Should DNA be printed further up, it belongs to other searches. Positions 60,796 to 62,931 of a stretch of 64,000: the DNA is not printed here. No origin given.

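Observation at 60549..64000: Lipoprotein secretin plus ASH-repeat periplasmic partner starting an operon at the window edge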

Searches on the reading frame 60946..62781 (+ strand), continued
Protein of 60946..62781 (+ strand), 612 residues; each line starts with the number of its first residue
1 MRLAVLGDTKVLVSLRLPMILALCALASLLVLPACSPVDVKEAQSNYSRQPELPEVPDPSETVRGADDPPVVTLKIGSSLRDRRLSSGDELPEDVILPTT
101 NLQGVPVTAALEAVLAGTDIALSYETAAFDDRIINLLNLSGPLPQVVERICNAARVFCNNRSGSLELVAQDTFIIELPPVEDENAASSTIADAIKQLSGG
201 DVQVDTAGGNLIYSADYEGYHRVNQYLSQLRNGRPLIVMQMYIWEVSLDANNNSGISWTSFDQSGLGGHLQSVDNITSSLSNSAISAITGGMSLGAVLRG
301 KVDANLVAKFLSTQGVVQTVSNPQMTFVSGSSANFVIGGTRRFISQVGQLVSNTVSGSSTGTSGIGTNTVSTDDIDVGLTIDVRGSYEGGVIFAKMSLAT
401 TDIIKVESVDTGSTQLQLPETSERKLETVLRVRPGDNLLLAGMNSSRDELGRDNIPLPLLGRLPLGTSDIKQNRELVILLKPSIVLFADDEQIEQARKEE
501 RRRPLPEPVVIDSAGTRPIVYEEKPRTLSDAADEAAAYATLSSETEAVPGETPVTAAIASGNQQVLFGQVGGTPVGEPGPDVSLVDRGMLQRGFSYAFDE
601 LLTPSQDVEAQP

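Call 14: find_homologous_proteins(query=window:60946-62781:+, max_evalue=1e-10)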
Query window:60946-62781:+ (612 aa): 258 proteins with E <= 1e-10 among 8000 candidates; the best 120 are listed.
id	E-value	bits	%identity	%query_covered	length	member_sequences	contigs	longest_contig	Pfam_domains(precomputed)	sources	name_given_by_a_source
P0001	0.0e+0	1297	100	98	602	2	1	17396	PF00263.27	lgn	-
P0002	6.8e-275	931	69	99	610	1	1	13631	PF00263.27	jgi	jgi:Flp pilus assembly secretin CpaC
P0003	1.0e-192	660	61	85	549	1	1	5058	PF00263.27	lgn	-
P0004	1.7e-186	640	52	96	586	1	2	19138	PF00263.27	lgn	-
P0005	8.5e-182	624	50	97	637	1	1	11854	PF00263.27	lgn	-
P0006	4.1e-181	622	50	95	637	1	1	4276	PF00263.27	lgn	-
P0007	7.7e-178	611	49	97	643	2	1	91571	PF00263.27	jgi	jgi:hypothetical protein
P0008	3.5e-176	606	51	95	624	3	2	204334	PF00263.27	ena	-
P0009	1.7e-174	600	58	82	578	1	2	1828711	PF00263.27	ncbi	ncbi:MAG: hypothetical protein WDO70_04570 [Alphaproteobacteria bacterium]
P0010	4.3e-174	599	49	94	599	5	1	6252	PF00263.27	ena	-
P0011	1.4e-173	597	51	97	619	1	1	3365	PF00263.27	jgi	jgi:Bacterial type II and III secretion system protein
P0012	1.2e-170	587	58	76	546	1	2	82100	PF00263.27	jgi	-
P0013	4.3e-170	585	54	82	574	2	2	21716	PF00263.27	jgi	jgi:Flp pilus assembly secretin CpaC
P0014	5.7e-167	575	50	89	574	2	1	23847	PF00263.27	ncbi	-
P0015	6.6e-167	575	59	74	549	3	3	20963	PF00263.27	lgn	-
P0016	4.0e-166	572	47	95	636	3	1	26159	PF00263.27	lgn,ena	-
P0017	9.8e-166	571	58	74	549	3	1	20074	PF00263.27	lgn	-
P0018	1.3e-165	571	54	82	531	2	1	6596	PF00263.27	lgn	-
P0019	1.3e-164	567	56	77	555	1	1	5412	PF00263.27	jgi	jgi:hypothetical protein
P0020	7.6e-164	565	57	74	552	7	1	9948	PF00263.27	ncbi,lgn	-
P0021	1.9e-163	564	55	78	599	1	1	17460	PF00263.27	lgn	-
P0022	2.1e-163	563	53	84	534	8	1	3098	PF00263.27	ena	-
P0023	4.2e-163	562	50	95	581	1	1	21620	PF00263.27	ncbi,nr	ncbi:MAG: hypothetical protein PHY92_03645 [Alphaproteobacteria bacterium]|nr:hypothetical protein [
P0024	4.2e-162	559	48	96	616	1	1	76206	PF00263.27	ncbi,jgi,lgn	-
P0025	1.2e-161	558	48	97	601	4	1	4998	PF00263.27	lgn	-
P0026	4.2e-161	556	47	97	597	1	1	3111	PF00263.27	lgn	-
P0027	7.1e-161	555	47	96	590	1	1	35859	PF00263.27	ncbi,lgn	ncbi:MAG: hypothetical protein WAO98_09550 [Alphaproteobacteria bacterium]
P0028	3.6e-160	553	47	96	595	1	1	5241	PF00263.27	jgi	jgi:hypothetical protein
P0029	3.9e-160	553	48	93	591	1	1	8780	PF00263.27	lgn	-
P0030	6.2e-160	552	45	96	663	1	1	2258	PF00263.27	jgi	jgi:MSHA biogenesis protein MshL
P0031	7.6e-160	552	48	96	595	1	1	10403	PF00263.27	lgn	-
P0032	7.9e-160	552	56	74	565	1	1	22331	PF00263.27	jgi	jgi:MSHA biogenesis protein MshL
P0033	1.5e-159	551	47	95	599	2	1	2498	PF00263.27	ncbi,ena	-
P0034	1.7e-159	551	48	95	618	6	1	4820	PF00263.27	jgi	-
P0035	2.5e-159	550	47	95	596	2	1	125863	PF00263.27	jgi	-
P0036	8.6e-159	548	50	92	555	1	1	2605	PF00263.27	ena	-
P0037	1.8e-158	547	48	95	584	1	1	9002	PF00263.27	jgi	jgi:Flp pilus assembly secretin CpaC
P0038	1.8e-158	547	48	97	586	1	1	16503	PF00263.27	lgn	-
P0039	8.3e-158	545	45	95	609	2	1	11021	PF00263.27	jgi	-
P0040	1.6e-157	544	51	82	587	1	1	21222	PF00263.27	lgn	-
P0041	4.4e-157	543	47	95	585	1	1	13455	PF00263.27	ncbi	-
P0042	5.7e-157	542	47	95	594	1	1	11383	PF00263.27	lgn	-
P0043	8.7e-157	542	46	94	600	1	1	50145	PF00263.27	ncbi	-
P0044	9.3e-157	541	47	96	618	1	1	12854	PF00263.27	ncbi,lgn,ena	-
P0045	9.7e-157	541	49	95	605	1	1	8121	PF00263.27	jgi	-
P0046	1.5e-156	541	47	95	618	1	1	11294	PF00263.27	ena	-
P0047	2.4e-156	540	45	92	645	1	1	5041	PF00263.27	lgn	-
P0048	2.5e-156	540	48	93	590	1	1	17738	PF00263.27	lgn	-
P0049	7.6e-156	538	47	96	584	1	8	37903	PF00263.27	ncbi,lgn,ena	-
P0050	1.4e-155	538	47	95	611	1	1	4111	PF00263.27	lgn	-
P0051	3.4e-155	536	47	96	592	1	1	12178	PF00263.27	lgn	-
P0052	3.8e-155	536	47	95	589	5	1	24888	PF00263.27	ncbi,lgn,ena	-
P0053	1.1e-154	535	46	94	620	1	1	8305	PF00263.27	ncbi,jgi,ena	jgi:hypothetical protein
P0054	1.6e-154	534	45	95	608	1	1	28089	PF00263.27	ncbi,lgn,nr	ncbi:MAG: hypothetical protein PHX43_04385 [Alphaproteobacteria bacterium]|nr:hypothetical protein [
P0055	1.7e-154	534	46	94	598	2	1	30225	PF00263.27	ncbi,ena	-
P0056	2.3e-154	534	46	96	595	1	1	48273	PF00263.27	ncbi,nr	ncbi:MAG: hypothetical protein SFW62_00595 [Alphaproteobacteria bacterium]|nr:hypothetical protein [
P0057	7.2e-154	532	47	96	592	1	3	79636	PF00263.27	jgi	-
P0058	7.9e-154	532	48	94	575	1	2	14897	PF00263.27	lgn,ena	-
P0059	1.3e-153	531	46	97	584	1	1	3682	PF00263.27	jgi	-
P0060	1.5e-153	531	47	96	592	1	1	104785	PF00263.27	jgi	-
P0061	1.8e-153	531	45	92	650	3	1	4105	PF00263.27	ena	-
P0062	2.4e-153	530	48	93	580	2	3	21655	PF00263.27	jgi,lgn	-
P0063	3.9e-153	530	46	95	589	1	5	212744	PF00263.27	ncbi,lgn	-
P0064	5.3e-153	529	46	95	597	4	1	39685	PF00263.27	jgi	-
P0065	6.6e-153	529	45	96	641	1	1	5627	PF00263.27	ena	-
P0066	8.0e-153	528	48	95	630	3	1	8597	PF00263.27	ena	-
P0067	1.1e-152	528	45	96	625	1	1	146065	PF00263.27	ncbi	-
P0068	1.7e-152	527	45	94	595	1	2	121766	PF00263.27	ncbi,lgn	-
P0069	1.8e-152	527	46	94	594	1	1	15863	PF00263.27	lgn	-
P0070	3.2e-152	527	49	94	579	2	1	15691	PF00263.27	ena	-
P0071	4.1e-152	526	47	94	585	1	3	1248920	PF00263.27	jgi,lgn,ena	-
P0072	6.9e-152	525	45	96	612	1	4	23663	PF00263.27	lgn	-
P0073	8.3e-152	525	44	96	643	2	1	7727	PF00263.27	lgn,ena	-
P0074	9.0e-152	525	50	80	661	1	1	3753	PF00263.27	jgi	-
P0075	1.3e-151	524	45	96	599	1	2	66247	PF00263.27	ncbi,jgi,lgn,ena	jgi:Flp pilus assembly secretin CpaC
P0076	4.6e-151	523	47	95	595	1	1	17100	PF00263.27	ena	-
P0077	1.4e-150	521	52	79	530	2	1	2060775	PF00263.27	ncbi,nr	ncbi:MAG: hypothetical protein IPI58_00220 [Alphaproteobacteria bacterium]|nr:MAG: hypothetical prot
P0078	1.7e-150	521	45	93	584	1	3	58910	PF00263.27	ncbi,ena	-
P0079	3.3e-150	520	47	93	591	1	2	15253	PF00263.27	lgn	-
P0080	3.9e-150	520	43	95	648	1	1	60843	PF00263.27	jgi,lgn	-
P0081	4.0e-150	520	43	95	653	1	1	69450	PF00263.27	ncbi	-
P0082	6.0e-150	519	47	96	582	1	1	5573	PF00263.27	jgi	-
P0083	6.1e-150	519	45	97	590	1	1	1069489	PF00263.27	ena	-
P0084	6.5e-150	519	47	93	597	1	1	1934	PF00263.27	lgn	-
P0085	1.1e-149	518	46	96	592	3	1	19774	PF00263.27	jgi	-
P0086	1.3e-149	518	46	95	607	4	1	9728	PF00263.27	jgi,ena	jgi:hypothetical protein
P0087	1.5e-149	518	45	98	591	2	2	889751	PF00263.27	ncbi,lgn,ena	-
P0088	2.7e-149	517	46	96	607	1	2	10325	PF00263.27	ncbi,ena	-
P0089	5.6e-149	516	48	95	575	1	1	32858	PF00263.27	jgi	-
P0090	9.8e-149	515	47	96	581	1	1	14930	PF00263.27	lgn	-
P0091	1.2e-148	515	47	96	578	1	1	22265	PF00263.27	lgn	-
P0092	1.4e-148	515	46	96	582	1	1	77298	PF00263.27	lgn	-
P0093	1.8e-148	514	44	96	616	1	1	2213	PF00263.27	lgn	-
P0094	3.0e-148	513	47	95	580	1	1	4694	PF00263.27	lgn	-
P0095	3.7e-148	513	47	93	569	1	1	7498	PF00263.27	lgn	-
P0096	3.8e-148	513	48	80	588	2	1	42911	PF00263.27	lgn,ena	-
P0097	4.2e-148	513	46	96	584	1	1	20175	PF00263.27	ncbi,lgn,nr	ncbi:MAG: hypothetical protein PHD48_08540 [Alphaproteobacteria bacterium]|nr:hypothetical protein [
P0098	8.3e-148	512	45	95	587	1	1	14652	PF00263.27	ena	-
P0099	9.2e-148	512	43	95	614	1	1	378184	PF00263.27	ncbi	-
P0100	1.0e-147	512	46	95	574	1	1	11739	PF00263.27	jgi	-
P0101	1.3e-147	511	45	94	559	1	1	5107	PF00263.27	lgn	-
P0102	1.6e-147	511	46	95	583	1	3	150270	PF00263.27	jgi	jgi:hypothetical protein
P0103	2.6e-147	510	43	95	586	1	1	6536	PF00263.27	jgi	jgi:Flp pilus assembly secretin CpaC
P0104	2.7e-147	510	43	95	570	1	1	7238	PF00263.27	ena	-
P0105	2.7e-147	510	44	96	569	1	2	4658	PF00263.27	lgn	-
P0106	3.0e-147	510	46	95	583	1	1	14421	PF00263.27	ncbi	-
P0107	3.2e-147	510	45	93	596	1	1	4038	PF00263.27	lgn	-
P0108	3.5e-147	510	45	96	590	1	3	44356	PF00263.27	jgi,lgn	-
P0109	3.5e-147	510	49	87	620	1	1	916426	PF00263.27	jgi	jgi:Flp pilus assembly secretin CpaC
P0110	3.8e-147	510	45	94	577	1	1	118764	PF00263.27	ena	-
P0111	5.6e-147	509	48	81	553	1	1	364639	PF00263.27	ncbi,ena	-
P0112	7.2e-147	509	43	96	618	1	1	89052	PF00263.27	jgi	jgi:hypothetical protein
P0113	8.9e-147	509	43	94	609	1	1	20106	PF00263.27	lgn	-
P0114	1.1e-146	508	46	94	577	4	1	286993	PF00263.27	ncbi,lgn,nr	ncbi:MAG: hypothetical protein EOM37_01545 [Proteobacteria bacterium]|nr:hypothetical protein [Pseud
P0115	1.1e-146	508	44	95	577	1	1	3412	PF00263.27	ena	-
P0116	1.2e-146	508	42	96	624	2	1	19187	PF00263.27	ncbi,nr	ncbi:MAG: hypothetical protein M3N08_00755 [Pseudomonadota bacterium]|nr:hypothetical protein [Pseud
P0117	1.2e-146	508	43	97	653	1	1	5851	PF00263.27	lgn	-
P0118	1.3e-146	508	45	96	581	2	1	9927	PF00263.27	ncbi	ncbi:MAG: type II secretion system protein GspD [Bdellovibrionales bacterium]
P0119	1.3e-146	508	47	93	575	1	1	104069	PF00263.27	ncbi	-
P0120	1.9e-146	507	42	98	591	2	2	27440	PF00263.27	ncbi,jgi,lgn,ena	-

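Call 15: find_encoding_contigs(protein=P0001, flank=10000, max_places=4)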
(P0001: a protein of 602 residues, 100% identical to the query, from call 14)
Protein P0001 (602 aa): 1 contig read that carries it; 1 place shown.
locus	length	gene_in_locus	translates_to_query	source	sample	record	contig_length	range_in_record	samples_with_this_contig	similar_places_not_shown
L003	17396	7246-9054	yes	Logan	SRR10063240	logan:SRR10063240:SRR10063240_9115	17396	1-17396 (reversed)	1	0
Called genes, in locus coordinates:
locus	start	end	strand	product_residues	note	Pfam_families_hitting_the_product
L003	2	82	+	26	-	?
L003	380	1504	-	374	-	-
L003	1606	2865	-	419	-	PF01266:DAO (weak), PF01593:Amino_oxidase, PF13450:NAD_binding_8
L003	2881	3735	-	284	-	PF00494:SQS_PSY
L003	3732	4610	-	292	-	PF00494:SQS_PSY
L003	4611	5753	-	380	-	PF13506:Glyco_transf_21, PF00535:Glycos_transf_2, PF13641:Glyco_tranf_2_3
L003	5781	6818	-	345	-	PF01073:3Beta_HSD, PF01370:Epimerase, PF02719:Polysacc_synt_2, PF04321:RmlD_sub_bind, PF05368:NmrA, PF16363:GDP_Man_Dehyd, PF13460:NAD_binding_10, PF07993:NAD_binding_4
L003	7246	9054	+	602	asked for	PF00263:Secretin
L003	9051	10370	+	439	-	PF15780:ASH (faint)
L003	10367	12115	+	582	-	PF00437:T2SSE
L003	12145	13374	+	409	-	PF00482:T2SSF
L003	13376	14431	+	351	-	-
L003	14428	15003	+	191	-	-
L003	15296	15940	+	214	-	-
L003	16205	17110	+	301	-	PF02790:COX2_TM, PF00116:COX2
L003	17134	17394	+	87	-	?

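Call 16: find_encoding_contigs(protein=P0002, flank=10000, max_places=4)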
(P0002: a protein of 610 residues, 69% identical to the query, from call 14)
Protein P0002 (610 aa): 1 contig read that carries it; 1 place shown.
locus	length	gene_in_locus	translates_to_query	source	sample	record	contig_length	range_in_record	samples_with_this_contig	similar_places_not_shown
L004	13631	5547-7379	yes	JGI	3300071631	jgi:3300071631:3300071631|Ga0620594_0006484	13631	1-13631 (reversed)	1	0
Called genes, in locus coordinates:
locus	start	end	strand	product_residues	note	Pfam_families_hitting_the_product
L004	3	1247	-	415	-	?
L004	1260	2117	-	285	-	PF00494:SQS_PSY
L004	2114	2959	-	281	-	PF00494:SQS_PSY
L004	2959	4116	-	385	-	PF13506:Glyco_transf_21, PF00535:Glycos_transf_2, PF13641:Glyco_tranf_2_3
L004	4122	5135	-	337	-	PF04321:RmlD_sub_bind, PF05368:NmrA, PF01073:3Beta_HSD, PF01370:Epimerase, PF02719:Polysacc_synt_2 (weak), PF13460:NAD_binding_10, PF16363:GDP_Man_Dehyd, PF07993:NAD_binding_4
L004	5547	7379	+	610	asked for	PF00263:Secretin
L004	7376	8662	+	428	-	-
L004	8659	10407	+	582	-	PF00437:T2SSE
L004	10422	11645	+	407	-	PF00482:T2SSF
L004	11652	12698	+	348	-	-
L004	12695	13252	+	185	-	-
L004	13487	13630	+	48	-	?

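Call 21: find_homologous_proteins(query=L003:9051-10367:+, max_evalue=0.00001)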
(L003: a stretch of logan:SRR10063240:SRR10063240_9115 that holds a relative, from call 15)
Query L003:9051-10367:+ (439 aa): 76 proteins with E <= 0.00001 among 8000 candidates.
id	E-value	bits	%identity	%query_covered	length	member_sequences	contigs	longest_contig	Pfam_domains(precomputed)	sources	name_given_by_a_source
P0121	1.7e-274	929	100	98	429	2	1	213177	PF15780.12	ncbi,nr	ncbi:MAG: hypothetical protein GC131_08040 [Alphaproteobacteria bacterium]|nr:hypothetical protein [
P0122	5.4e-163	561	65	90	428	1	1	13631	-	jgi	jgi:hypothetical protein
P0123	4.3e-116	407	51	84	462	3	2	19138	PF15780.12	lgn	-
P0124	1.5e-113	398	51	89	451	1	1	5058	PF15780.12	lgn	-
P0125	1.6e-112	395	50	89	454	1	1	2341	PF15780.12,PF22544.3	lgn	-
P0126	5.2e-112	393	50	88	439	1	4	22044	PF15780.12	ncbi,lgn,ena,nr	ncbi:MAG: hypothetical protein EBQ89_06110 [Alphaproteobacteria bacterium]|nr:hypothetical protein [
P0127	4.4e-104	367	46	91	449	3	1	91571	-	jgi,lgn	jgi:hypothetical protein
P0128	7.0e-103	363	47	89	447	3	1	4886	PF15780.12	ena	-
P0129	1.1e-101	359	46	91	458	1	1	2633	PF22073.3,PF15780.12,PF22544.3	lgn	-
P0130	1.1e-100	356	46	90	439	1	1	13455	PF15780.12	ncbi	-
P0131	8.9e-100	353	46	91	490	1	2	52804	PF22073.3,PF15780.12,PF22544.3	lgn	-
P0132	3.2e-99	351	47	91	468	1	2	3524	PF22073.3,PF15780.12,PF22544.3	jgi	-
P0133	1.9e-98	349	46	93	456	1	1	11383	PF22073.3,PF15780.12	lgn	-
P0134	3.7e-98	348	46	92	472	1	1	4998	PF15780.12,PF22544.3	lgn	-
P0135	3.5e-97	345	45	92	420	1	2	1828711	-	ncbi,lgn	ncbi:MAG: hypothetical protein WDO70_04575 [Alphaproteobacteria bacterium]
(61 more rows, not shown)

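Call 24: search_solved_structures(query=A1, max_evalue=1, show_alignments=2)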
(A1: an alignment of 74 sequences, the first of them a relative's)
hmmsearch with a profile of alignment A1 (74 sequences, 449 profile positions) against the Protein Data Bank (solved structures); distinct sequences matched with E-value up to 1: 0.

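Call 25: search_solved_structures(query=L003:10367-12112:+, max_evalue=1e-10)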
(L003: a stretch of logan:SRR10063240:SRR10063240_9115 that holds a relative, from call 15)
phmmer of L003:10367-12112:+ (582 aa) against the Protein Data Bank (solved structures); distinct sequences matched with E-value up to 1e-10: 24.
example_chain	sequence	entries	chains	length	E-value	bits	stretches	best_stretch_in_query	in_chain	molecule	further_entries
4pht_A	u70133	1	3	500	4.8e-60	207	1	166-514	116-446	General secretory pathway protein E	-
1p9r_A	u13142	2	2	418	1.1e-59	205.8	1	166-514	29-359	General secretion pathway protein E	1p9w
4ksr_A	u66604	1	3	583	3e-59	204.4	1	166-514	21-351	Type II secretion system protein E, Hemolysin-coregulated protein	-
4kss_A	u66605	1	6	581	3.1e-59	204.4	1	166-514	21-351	Type II secretion system protein E, hemolysin-coregulated protein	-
3jc8_Ba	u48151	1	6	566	4e-52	180.9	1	166-514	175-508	Type IV-A pilus assembly ATPase PilB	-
6f8l_G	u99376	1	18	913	2.6e-51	178.2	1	125-526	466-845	Type IV pilus assembly protein PilF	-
5oiu_A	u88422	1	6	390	5.7e-51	177.1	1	171-526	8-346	Type IV pilus assembly protein PilF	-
5it5_F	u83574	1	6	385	7.9e-51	176.6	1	172-526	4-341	ATP binding motif-containing protein PilF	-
6ejf_A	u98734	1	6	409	9.3e-51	176.4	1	172-527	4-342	Type IV pilus assembly protein PilF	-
5zfr_A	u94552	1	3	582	2.2e-50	175.1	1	146-508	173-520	Type IV pilus biogenesis ATPase PilB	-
6olj_C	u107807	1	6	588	4.1e-49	170.9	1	162-508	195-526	Type IV pilus biogenesis ATPase PilB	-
5tsg_B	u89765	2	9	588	7.3e-49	170.1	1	162-508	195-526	Type IV pilus biogenesis ATPase PilB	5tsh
5fl3_A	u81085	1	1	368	1e-28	103.6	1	173-454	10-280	PILI RETRACTION PROTEIN PILT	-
2ewv_A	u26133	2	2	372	1.3e-28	103.3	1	172-455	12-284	twitching motility protein PilT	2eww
2gsz_A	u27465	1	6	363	2.2e-28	102.6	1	175-455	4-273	twitching motility protein PilT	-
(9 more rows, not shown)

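Call 26: search_solved_structures(query=window:60976-62781:+, max_evalue=0.001)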
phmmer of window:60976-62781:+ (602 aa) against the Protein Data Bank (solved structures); distinct sequences matched with E-value up to 0.001: 3.
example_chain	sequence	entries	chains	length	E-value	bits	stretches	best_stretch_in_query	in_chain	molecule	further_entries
5w68_A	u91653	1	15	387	0.00013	24.3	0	303-476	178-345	Putative type II secretion protein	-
5zdh_A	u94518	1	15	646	0.00032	23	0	212-476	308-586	Type II secretion system protein D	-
9u5s_A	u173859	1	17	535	0.00083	21.6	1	181-442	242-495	Outer membrane lipoprotein BfpB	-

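Call 28: find_homologous_proteins(query=L003:15296-15937:+, max_evalue=0.001)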
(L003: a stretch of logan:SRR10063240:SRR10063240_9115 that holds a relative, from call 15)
Query L003:15296-15937:+ (214 aa): 568 proteins with E <= 0.001 among 3355 candidates; the best 120 are listed.
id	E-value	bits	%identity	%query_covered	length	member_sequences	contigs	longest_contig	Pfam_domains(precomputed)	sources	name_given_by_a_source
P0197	1.8e-133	461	100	100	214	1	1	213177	-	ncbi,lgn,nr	ncbi:MAG: hypothetical protein GC131_08065 [Alphaproteobacteria bacterium]|nr:hypothetical protein [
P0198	1.8e-77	278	65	95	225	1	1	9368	-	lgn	-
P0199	2.8e-77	277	64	95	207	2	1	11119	-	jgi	jgi:type II secretory pathway pseudopilin PulG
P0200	2.1e-75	271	64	93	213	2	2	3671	-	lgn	-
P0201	4.6e-67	244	58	93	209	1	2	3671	-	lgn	-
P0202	6.3e-67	243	56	96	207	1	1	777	-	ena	-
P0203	1.8e-65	238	56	95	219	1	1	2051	-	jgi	jgi:hypothetical protein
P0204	4.3e-65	237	60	94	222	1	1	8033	-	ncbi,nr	ncbi:MAG: hypothetical protein PHX43_08560 [Alphaproteobacteria bacterium]|nr:hypothetical protein [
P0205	1.1e-64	236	56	96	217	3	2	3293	-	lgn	-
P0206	1.1e-64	236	59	95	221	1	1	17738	-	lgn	-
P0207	4.6e-64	234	56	95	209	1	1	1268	-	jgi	jgi:type II secretory pathway pseudopilin PulG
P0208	5.6e-64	234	55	96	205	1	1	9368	-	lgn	-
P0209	6.3e-64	233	55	100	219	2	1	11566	-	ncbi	ncbi:MAG: hypothetical protein AB7H77_03890 [Bdellovibrionales bacterium]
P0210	1.1e-63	233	53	95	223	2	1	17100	-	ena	-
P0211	1.8e-63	232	56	100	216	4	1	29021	-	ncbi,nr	ncbi:MAG: hypothetical protein EBR40_01075 [Proteobacteria bacterium]|nr:hypothetical protein [Pseud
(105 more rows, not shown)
